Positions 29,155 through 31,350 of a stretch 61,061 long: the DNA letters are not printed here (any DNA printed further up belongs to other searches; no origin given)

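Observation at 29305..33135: One ORF joins an extracellular subtilase to an AmpG-like MFS permease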

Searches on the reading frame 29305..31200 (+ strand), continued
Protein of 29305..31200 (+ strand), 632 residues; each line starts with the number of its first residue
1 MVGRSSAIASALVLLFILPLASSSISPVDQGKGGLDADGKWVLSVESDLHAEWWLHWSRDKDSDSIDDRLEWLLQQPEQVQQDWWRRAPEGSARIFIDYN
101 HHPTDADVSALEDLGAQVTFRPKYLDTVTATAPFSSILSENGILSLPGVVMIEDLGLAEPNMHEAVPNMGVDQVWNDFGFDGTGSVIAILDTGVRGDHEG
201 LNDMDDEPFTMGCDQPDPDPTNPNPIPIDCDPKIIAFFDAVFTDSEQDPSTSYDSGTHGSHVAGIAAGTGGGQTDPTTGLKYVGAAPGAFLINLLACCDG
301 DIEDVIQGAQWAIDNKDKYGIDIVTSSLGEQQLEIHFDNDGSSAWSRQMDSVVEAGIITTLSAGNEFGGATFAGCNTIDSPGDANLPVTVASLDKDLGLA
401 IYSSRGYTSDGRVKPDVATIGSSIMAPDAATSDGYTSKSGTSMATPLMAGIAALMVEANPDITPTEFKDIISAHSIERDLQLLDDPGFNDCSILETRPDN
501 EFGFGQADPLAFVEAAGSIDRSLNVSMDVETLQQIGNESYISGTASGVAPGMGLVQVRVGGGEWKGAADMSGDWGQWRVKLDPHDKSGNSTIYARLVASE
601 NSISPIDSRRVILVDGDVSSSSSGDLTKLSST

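Call 79: search_solved_structures(query=A4, max_evalue=1e-10, show_alignments=1)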
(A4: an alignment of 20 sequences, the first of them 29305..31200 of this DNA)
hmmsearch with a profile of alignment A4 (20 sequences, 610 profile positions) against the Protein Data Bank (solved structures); distinct sequences matched with E-value up to 1e-10: 199 (the best 60 are shown).
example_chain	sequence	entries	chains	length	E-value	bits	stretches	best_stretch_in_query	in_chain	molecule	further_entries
3afg_A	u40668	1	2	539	7.4e-95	322.1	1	75-465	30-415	Subtilisin-like serine protease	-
9ues_B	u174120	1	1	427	3.8e-88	299.9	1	147-465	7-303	Subtilisin-like serine protease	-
8jmw_A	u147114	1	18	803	1.6e-51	179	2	140-359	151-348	S8 family serine peptidase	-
1bh6_A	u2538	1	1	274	7e-43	150.4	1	152-438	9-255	SUBTILISIN DY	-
1s01_A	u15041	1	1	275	8.2e-43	150.2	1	162-437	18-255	Subtilisin BPN'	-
1aqn_A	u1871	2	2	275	2.6e-42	148.6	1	162-437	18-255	SUBTILISIN 8324 | SUBTILISIN BPN'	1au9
1sbi_A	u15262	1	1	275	2.8e-42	148.4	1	162-437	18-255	SUBTILISIN 8397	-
1sbh_A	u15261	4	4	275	3.5e-42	148.1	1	162-437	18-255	SUBTILISIN 8397+1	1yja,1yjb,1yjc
1ak9_A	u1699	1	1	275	3.8e-42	148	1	162-437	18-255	SUBTILISIN 8321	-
4gi3_A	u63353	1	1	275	4.1e-42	147.9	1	152-438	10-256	KerA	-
1suc_A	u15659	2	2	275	4.2e-42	147.9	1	162-437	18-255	SUBTILISIN BPN' CRB-S3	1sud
1yu6_A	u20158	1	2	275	4.2e-42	147.9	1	215-438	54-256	Subtilisin Carlsberg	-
3qtl_A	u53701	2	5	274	4.3e-42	147.8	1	215-438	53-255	Subtilisin-like serin protease | KerA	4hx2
1af4_A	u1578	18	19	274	5e-42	147.6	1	215-438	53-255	SUBTILISIN CARLSBERG | SUBTILISIN CARLSBERG, TYPE VIII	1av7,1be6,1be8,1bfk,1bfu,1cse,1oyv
1scn_E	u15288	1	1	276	5.1e-42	147.6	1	152-438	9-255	SUBTILISIN CARLSBERG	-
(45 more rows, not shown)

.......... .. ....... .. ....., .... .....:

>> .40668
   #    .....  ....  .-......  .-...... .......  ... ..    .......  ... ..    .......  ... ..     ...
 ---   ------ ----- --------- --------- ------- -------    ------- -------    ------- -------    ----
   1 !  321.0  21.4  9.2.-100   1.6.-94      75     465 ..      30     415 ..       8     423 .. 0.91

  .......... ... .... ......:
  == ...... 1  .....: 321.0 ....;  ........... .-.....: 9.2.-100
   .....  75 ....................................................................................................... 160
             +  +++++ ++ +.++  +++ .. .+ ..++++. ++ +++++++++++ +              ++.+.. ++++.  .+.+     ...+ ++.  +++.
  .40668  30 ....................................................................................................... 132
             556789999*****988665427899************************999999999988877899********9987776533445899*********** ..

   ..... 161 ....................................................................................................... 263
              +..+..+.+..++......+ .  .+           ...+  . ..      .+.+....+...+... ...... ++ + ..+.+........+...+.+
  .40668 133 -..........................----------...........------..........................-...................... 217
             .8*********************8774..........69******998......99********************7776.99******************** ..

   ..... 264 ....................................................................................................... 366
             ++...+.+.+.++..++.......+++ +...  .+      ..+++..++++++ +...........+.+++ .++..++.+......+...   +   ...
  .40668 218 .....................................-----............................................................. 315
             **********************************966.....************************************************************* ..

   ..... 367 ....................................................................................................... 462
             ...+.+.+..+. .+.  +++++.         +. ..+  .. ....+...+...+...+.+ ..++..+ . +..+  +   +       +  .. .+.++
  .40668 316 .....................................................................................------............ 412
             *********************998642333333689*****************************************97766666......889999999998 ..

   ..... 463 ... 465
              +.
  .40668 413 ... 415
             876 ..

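Call 82: search_protein_families(library=ncbifam, proteins=[window:29305-31200:+], max_evalue=0.001)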
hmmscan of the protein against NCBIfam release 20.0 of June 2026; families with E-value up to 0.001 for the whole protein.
window:29305-31200:+ (632 aa): 4 families
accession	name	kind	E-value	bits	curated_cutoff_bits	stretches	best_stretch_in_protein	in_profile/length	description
TIGR03921.1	T7SS_mycosin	equivalog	1.2e-13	50.9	278.75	1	249-472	44-260/353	type VII secretion-associated serine protease mycosin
NF040553.1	SGO_0316_fam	subfamily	1.6e-10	39.3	1400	2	400-458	654-710/1486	SGO_0316/SGO_0317 family LPXTG-anchored serine peptidase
NF033595.1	denti_PrtP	equivalog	6.6e-08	31.6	300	1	420-475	421-478/606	dentilisin complex serine proteinase subunit PrtP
NF040809.1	germ_prot_CspBA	exception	6.7e-07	27.3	1250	1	377-457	395-474/1099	bifunctional germination protease/germinant receptor pseudoprotease CspBA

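Call 85: find_related_loci(query=L079:4963-6963:+, collection=genome_contigs, flank=4500)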
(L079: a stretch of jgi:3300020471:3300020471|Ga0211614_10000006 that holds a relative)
Query L079:4963-6963:+ (667 aa) in genome_contigs; peptide patterns used: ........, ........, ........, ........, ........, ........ (x = any residue, [..] = any of these).
311 stretches matched a pattern; 267 encode a relative of the query (tblastn E <= 1e-3); the best 80 are kept; 80 distinct loci.
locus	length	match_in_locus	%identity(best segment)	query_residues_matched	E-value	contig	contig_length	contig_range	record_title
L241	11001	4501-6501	100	1-667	0e+0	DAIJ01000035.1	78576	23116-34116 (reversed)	MAG TPA_asm: Euryarchaeota archaeon UBA23 UBA23_contig_13323, whole genome shotgun sequence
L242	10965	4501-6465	85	6-658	0e+0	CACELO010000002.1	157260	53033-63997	uncultured Candidatus Poseidoniales archaeon isolate AG-404-A19 genome assembly, contig: AG-404-A19_NODE_2, whole genome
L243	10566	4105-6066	82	6-658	0e+0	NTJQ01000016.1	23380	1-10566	MAG: Marine Group II euryarchaeote MED-G37 EUII-MED-G37-C16, whole genome shotgun sequence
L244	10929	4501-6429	83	6-649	0e+0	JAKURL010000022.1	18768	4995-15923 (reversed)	MAG: Candidatus Thalassarchaeum sp. isolate ALOHA_A2.5_54 A2.5-MGIIb-O1-3_22, whole genome shotgun sequence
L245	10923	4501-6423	82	1-642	0e+0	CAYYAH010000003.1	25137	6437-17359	MAG TPA_asm: uncultured Candidatus Poseidoniales archaeon isolate SRP077602_co4_684 genome assembly, contig: NODE_3237_l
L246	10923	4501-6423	82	1-642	0e+0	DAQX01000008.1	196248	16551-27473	MAG TPA_asm: Euryarchaeota archaeon UBA86 UBA86_contig_2191, whole genome shotgun sequence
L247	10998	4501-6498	82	1-667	0e+0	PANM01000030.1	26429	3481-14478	MAG: Methanobacteriota archaeon isolate SAT2681 MHASMcontig_415317, whole genome shotgun sequence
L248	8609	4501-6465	85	6-658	0e+0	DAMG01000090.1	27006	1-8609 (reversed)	MAG TPA_asm: Euryarchaeota archaeon UBA126 UBA126_contig_11093, whole genome shotgun sequence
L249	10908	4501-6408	83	6-642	0e+0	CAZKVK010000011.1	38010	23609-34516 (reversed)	MAG TPA_asm: uncultured Candidatus Poseidoniales archaeon isolate SRP077602_co3_204 genome assembly, contig: NODE_1054_l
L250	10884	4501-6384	81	10-640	0e+0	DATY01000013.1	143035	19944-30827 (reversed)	MAG TPA_asm: Euryarchaeota archaeon UBA605 UBA605_contig_2652, whole genome shotgun sequence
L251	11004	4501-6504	82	1-667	0e+0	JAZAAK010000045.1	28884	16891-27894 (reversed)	MAG: Thermoplasmatota archaeon isolate XB_MAG656 DB_MAG656_0045, whole genome shotgun sequence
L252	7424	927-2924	81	1-667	0e+0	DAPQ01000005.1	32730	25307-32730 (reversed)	MAG TPA_asm: Euryarchaeota archaeon UBA19 UBA19_contig_7112, whole genome shotgun sequence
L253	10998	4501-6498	81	1-667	0e+0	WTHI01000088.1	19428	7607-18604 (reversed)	MAG: Methanobacteriota archaeon isolate PL34863bin_27 NODE_1158_length_19428_cov_70.709854, whole genome shotgun sequenc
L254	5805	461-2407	85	1-649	0e+0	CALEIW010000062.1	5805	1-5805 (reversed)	MAG TPA_asm: uncultured euryarchaeote isolate ERR598969_bin.13_CONCOCT_v1.1_MAG genome assembly, contig: ERZ832854.1376,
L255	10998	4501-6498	81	1-667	0e+0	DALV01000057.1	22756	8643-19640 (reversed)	MAG TPA_asm: Euryarchaeota archaeon UBA105 UBA105_contig_5687, whole genome shotgun sequence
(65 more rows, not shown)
